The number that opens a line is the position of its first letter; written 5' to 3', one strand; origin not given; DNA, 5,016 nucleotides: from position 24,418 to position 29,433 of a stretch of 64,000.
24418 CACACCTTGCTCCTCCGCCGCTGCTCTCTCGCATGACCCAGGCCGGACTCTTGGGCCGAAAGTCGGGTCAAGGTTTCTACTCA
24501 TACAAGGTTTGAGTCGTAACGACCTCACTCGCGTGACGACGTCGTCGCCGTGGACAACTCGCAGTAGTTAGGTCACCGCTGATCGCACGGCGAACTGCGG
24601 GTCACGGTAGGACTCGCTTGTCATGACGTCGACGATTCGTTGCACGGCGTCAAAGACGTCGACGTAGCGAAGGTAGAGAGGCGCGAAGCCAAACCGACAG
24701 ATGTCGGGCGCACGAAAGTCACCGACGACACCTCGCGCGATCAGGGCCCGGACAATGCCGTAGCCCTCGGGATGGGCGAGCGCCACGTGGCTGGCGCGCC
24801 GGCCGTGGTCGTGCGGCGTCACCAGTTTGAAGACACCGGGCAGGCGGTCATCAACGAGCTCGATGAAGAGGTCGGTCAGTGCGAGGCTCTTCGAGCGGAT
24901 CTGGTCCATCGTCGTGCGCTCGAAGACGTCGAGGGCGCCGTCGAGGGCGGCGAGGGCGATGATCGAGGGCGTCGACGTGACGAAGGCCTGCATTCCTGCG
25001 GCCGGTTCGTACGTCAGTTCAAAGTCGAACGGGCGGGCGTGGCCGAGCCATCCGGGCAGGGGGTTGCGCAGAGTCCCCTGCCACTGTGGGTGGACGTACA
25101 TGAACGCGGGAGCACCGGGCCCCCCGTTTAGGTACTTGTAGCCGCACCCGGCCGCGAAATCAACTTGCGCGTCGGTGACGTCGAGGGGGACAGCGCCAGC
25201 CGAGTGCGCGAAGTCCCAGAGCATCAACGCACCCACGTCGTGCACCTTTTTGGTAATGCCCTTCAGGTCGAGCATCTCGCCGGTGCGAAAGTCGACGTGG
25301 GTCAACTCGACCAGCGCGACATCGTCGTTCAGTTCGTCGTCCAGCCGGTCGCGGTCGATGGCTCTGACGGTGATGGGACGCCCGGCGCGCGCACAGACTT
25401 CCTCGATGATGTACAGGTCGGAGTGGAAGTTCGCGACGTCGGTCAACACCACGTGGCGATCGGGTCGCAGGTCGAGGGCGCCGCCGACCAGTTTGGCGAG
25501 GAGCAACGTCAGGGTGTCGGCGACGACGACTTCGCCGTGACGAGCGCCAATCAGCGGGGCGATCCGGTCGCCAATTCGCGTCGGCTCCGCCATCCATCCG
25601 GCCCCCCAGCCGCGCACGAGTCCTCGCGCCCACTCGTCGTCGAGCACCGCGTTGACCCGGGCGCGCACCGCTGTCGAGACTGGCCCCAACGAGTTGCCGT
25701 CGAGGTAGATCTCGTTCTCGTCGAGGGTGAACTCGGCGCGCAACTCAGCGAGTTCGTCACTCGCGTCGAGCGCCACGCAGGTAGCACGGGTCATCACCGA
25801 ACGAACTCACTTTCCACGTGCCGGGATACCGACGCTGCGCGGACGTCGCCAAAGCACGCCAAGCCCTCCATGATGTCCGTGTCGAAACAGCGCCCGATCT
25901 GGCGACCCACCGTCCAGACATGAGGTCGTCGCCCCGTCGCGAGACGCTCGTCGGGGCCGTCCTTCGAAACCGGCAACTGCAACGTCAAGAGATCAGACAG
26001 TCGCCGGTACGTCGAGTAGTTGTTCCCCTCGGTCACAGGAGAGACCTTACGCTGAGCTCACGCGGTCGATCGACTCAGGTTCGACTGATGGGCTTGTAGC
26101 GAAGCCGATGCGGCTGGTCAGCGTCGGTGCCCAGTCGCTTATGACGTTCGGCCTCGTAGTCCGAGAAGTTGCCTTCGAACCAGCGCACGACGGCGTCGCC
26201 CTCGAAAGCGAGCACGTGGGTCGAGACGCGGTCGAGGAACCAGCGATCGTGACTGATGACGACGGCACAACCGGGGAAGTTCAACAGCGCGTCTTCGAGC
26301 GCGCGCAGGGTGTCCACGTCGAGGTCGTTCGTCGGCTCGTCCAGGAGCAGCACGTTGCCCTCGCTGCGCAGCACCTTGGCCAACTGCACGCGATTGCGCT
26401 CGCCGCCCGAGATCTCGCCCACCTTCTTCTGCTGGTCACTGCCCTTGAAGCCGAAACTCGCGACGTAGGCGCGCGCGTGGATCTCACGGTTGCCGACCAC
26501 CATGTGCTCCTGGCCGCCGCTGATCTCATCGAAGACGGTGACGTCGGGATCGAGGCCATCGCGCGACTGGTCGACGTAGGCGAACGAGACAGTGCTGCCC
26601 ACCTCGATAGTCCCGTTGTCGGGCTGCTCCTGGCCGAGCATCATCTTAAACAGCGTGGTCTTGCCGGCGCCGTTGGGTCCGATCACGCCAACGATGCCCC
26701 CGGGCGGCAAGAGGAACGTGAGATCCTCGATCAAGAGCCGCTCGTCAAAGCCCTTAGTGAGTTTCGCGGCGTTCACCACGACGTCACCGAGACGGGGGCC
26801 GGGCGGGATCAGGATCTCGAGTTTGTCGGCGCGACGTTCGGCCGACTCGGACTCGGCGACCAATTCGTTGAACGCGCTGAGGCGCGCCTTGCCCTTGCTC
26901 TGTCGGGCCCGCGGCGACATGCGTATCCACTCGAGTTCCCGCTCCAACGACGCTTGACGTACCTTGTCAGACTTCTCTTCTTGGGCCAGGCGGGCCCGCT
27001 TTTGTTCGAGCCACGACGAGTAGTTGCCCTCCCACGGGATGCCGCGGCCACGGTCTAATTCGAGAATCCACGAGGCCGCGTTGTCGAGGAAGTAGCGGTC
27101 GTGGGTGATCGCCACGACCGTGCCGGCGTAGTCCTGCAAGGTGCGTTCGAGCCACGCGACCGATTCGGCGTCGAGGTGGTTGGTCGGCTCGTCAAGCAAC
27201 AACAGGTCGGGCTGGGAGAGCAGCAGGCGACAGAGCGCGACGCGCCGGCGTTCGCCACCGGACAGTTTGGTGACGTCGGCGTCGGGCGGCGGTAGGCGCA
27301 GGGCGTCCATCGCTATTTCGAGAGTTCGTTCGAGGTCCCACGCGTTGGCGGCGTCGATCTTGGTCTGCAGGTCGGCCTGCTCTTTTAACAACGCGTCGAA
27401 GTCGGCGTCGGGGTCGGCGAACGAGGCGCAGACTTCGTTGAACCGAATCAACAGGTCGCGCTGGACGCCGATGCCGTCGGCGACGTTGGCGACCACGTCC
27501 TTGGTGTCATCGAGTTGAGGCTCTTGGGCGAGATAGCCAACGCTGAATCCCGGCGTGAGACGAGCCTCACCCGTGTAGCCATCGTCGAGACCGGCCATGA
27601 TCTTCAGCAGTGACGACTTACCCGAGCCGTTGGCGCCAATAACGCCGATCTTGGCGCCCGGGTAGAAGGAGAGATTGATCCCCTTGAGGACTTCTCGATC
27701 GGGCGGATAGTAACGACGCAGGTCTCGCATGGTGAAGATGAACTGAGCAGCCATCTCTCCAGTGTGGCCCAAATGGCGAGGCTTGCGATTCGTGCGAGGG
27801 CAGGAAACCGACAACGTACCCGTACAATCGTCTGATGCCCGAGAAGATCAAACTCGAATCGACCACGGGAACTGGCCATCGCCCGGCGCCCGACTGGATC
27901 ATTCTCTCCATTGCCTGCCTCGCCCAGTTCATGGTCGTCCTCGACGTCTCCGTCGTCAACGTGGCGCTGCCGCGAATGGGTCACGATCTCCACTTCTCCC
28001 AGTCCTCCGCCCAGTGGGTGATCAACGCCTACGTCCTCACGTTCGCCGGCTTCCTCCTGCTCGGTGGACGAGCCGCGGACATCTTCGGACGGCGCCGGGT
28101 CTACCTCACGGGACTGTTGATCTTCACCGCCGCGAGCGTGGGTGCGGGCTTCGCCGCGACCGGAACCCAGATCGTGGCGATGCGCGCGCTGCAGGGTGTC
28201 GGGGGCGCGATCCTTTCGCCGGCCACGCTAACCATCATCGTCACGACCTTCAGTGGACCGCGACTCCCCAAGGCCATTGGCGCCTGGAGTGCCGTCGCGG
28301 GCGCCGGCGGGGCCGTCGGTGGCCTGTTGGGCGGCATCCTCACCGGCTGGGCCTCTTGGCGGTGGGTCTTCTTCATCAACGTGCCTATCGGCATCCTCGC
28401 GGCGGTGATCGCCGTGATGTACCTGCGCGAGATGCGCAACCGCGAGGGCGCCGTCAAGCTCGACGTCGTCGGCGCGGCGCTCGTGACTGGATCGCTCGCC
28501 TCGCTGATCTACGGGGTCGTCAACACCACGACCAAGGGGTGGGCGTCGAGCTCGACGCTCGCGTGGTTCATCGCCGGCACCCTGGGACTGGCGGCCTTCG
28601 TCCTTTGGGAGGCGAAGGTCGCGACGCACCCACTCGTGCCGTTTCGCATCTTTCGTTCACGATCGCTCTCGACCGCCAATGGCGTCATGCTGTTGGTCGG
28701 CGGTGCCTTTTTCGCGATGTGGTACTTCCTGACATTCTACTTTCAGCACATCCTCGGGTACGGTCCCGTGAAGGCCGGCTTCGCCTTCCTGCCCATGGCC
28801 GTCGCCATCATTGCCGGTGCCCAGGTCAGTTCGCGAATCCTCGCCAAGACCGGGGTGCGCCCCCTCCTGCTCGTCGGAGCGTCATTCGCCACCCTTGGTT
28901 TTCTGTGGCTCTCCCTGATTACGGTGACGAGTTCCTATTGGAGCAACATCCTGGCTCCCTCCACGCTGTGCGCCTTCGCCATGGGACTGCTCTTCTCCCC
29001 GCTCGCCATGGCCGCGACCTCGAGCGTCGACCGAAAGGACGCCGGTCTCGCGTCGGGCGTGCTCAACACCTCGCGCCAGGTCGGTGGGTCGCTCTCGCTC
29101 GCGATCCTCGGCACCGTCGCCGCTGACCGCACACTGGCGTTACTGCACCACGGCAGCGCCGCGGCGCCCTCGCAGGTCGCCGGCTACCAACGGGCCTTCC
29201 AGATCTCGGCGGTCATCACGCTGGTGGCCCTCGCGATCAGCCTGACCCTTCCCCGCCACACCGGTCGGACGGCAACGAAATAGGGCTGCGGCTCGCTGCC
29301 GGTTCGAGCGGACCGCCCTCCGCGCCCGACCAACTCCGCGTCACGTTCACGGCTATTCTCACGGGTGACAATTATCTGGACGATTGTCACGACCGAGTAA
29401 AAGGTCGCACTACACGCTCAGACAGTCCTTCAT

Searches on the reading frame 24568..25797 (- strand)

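Call 4: search_protein_families(library=pfam, proteins=[window:24568-25797:-])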
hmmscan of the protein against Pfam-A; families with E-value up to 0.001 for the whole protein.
window:24568-25797:- (409 aa): 2 families
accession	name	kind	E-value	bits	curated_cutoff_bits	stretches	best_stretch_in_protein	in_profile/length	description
PF22580.2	KYNU_C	-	1.7e-33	114.9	27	1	300-387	1-89/90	Kynureninase C-terminal domain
PF00266.25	Aminotran_5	-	3.9e-20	72.6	21.5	1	77-341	50-315/371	Aminotransferase class-V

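Call 5: search_protein_families(library=ncbifam, proteins=[window:24568-25797:-], max_evalue=0.00001)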
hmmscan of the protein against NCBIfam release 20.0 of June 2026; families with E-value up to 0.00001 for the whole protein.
window:24568-25797:- (409 aa): 16 families
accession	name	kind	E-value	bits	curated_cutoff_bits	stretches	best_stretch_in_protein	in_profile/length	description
TIGR01814.1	kynureninase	equivalog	2.4e-88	296.7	246.4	1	8-392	2-399/400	kynureninase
TIGR01979.1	sufS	subfamily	9.2e-16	57.7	475.1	1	77-341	69-335/403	SufS family cysteine desulfurase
TIGR01977.1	am_tr_V_EF2568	hypoth_equivalog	2.9e-11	43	377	1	77-318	51-289/376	cysteine desulfurase family protein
TIGR01976.1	am_tr_V_VC1184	hypoth_equivalog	2e-10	40.5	352.35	1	78-273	69-272/401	cysteine desulfurase-like protein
NF010611.0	PRK14012.1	equivalog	6.5e-09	35.2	548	1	29-223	6-210/406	IscS subfamily cysteine desulfurase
NF006810.0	PRK09331.1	subfamily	7.7e-09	34.8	301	1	151-223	152-224/397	Sep-tRNA:Cys-tRNA synthetase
TIGR02006.1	IscS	equivalog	1.7e-08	33.9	643.2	1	29-225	4-207/402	IscS subfamily cysteine desulfurase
NF040779.1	Sec_lyase_SclA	exception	4.5e-08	32.4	525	1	146-316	123-288/378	selenocysteine lyase SclA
TIGR03392.1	FeS_syn_CsdA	equivalog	5.7e-08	32.3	493.6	1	122-313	114-307/398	cysteine desulfurase CsdA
NF008126.0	PRK10874.1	equivalog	6.6e-08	32.1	607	1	141-313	141-310/401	cysteine desulfurase CsdA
TIGR03402.1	FeS_nifS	equivalog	6.6e-08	31.7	530.75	1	30-235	1-210/379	cysteine desulfurase NifS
TIGR03301.1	PhnW-AepZ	equivalog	3.7e-07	29.8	360.8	1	145-235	109-200/355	2-aminoethylphosphonate aminotransferase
NF046070.1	PyrdoxPyrvTramin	equivalog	6.6e-07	28.5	600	1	146-299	115-266/369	pyridoxamine--pyruvate transaminase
TIGR02539.1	SepCysS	equivalog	7.1e-07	28.6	365.25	1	150-223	137-210/370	O-phospho-L-seryl-tRNA:Cys-tRNA synthase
TIGR03235.1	DNA_S_dndA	equivalog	6.9e-06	25.6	480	0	31-222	1-201/353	cysteine desulfurase DndA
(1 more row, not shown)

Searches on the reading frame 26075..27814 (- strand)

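Call 81: search_protein_families(library=pfam, max_evalue=0.00001, proteins=[window:26075-27814:-])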
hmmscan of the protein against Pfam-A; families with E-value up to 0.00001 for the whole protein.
window:26075-27814:- (579 aa): 6 families
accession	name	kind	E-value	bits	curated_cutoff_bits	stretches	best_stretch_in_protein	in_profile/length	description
PF00005.33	ABC_tran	-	2.5e-52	177.5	25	2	363-496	2-137/137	ABC transporter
PF13304.12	AAA_21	-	1.2e-17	65.4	27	0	57-90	3-44/304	AAA domain, putative AbiEii toxin, Type IV TA system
PF12848.13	ABC_tran_Xtn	-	3.4e-13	49.9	25.9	1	251-320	1-71/85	ABC transporter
PF02463.25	SMC_N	-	1.4e-06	28.3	40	0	57-71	28-42/220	RecF/RecN/SMC N terminal domain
PF13476.12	AAA_23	-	2.7e-06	28.6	27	0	363-390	11-37/201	AAA domain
PF13401.12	AAA_22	-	3.4e-06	27.8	27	0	373-415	6-42/130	AAA domain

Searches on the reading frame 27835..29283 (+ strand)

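Call 81: search_protein_families(library=pfam, max_evalue=0.00001, proteins=[window:27835-29283:+])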
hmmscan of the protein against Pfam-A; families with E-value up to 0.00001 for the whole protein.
window:27835-29283:+ (482 aa): 1 family
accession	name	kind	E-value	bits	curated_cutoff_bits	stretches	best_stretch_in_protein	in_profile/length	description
PF07690.21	MFS_1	-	1.5e-57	195.6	33.4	1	28-421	2-346/347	Major Facilitator Superfamily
